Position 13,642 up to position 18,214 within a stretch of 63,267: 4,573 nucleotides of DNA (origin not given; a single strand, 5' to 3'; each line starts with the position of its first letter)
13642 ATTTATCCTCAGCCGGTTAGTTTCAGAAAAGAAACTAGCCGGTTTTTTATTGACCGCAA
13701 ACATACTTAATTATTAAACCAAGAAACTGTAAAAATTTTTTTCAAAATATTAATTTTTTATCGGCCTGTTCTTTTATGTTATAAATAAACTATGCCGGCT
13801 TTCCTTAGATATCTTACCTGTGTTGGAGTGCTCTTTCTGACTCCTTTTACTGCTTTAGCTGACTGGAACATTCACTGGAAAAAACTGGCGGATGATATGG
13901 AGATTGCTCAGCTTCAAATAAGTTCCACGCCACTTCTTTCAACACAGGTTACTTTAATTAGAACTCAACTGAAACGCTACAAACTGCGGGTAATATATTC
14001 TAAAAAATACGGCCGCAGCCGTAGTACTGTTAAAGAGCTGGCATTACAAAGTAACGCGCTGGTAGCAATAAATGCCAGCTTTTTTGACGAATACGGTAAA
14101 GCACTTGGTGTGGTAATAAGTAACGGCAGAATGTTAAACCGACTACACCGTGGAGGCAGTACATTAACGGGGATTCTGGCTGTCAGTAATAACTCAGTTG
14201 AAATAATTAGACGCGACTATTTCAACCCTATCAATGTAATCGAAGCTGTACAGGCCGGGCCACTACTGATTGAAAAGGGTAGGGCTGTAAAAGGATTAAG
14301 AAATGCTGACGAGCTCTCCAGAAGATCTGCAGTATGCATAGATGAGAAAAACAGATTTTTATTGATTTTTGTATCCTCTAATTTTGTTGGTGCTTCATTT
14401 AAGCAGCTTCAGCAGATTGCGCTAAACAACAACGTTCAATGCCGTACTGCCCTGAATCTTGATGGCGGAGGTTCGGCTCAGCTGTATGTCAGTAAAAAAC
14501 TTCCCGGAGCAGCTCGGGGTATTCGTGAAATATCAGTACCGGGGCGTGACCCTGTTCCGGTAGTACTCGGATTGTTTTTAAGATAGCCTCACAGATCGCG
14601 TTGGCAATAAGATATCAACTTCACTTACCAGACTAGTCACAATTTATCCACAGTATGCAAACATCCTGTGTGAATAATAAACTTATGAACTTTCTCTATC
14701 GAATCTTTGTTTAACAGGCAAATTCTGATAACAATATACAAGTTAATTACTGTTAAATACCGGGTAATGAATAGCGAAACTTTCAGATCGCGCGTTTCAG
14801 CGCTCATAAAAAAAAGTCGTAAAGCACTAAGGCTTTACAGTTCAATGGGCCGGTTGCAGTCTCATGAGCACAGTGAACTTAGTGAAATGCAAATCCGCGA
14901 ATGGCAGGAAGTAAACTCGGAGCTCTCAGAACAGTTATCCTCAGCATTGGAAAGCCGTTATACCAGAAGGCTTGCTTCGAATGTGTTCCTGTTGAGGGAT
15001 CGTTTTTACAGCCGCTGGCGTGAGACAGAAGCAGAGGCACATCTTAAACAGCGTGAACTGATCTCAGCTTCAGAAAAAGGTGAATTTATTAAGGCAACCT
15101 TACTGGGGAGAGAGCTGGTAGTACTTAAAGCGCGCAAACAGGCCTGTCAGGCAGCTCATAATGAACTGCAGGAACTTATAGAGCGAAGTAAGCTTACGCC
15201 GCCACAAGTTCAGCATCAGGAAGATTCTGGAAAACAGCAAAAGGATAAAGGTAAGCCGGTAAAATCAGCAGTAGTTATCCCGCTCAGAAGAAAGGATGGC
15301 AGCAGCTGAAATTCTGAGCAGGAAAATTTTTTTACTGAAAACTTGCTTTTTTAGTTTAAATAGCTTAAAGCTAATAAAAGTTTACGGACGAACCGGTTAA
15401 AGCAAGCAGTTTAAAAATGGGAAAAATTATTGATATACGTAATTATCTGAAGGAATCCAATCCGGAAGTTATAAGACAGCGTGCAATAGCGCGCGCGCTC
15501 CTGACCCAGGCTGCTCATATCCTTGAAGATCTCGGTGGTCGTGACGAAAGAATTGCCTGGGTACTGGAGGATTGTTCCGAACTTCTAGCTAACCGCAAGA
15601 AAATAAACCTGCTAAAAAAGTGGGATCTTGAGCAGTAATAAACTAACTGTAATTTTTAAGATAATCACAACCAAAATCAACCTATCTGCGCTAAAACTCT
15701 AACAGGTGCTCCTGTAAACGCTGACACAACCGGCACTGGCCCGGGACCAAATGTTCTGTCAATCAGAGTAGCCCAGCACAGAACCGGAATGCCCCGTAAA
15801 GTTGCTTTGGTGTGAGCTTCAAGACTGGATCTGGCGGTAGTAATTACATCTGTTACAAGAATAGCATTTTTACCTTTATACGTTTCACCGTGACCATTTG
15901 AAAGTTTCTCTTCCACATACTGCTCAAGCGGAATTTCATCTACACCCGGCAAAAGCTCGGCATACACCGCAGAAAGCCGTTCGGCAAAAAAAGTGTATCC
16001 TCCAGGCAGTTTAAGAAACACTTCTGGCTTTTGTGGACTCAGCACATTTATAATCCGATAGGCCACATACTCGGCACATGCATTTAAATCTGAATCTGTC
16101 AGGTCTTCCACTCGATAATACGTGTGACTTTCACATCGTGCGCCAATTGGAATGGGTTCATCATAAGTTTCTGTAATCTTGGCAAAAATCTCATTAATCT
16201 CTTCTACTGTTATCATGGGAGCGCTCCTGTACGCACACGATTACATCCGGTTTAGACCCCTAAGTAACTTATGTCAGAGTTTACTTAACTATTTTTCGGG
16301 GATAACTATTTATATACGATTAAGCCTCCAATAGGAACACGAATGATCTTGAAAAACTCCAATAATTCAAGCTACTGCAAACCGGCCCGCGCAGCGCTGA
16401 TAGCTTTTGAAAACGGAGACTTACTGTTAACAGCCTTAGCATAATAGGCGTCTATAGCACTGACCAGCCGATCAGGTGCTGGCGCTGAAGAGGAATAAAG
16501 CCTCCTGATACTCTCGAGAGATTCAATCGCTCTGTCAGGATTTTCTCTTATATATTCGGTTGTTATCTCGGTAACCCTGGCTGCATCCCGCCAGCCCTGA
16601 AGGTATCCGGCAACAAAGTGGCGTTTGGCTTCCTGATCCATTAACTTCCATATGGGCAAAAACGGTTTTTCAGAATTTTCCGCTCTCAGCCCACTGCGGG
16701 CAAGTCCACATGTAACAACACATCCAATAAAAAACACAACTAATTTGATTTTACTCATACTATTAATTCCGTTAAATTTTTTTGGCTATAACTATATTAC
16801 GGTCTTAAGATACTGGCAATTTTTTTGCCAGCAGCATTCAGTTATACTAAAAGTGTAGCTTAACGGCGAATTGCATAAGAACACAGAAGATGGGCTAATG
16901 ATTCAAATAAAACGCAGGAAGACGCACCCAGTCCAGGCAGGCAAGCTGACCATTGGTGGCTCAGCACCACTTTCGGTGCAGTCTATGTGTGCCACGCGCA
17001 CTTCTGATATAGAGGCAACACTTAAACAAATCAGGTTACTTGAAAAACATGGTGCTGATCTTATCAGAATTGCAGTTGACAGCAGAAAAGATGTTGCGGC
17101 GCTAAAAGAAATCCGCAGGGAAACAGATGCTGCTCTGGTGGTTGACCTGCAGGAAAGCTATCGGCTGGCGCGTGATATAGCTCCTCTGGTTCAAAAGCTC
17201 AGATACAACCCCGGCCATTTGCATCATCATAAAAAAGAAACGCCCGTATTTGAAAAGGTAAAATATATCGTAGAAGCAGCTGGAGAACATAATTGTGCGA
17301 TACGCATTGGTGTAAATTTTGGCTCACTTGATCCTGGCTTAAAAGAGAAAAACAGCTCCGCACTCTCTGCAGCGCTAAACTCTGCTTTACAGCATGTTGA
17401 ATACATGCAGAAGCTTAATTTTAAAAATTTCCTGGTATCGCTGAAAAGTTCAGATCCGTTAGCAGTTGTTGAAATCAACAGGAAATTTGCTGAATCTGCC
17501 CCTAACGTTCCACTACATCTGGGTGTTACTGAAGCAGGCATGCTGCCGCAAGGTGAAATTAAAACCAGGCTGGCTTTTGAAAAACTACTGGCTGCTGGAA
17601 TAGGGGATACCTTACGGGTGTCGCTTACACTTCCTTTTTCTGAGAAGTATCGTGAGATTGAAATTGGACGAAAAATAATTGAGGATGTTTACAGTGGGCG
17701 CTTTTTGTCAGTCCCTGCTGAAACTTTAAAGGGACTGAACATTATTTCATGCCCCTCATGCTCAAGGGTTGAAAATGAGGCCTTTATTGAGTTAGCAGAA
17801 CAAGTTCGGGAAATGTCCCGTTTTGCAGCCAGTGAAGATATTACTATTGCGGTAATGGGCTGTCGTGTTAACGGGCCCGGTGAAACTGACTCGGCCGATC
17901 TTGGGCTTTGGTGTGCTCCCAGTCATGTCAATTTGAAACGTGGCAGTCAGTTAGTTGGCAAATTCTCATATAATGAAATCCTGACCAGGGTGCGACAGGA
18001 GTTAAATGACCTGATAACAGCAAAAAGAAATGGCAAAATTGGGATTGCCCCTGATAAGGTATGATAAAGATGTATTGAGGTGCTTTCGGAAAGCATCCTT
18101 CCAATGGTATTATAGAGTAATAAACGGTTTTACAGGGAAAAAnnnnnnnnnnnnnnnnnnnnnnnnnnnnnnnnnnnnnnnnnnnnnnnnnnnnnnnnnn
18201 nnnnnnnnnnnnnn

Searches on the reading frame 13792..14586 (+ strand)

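Call 10: search_protein_families(library=pfam, proteins=[window:13792-14586:+], max_evalue=0.01)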
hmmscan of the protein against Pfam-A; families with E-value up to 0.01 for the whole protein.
window:13792-14586:+ (264 aa): 1 family
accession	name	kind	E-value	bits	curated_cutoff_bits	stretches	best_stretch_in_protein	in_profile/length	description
PF09992.14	NAGPA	-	2.5e-27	96.6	25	1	88-260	2-167/169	Phosphodiester glycosidase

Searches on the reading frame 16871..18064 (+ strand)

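Call 10: search_protein_families(library=pfam, proteins=[window:16871-18064:+], max_evalue=0.01)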
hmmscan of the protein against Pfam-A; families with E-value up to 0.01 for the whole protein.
window:16871-18064:+ (397 aa): 1 family
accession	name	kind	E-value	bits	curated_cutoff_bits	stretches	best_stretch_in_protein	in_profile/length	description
PF04551.19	GcpE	-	9.5e-100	334.4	32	1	18-379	1-342/343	GcpE protein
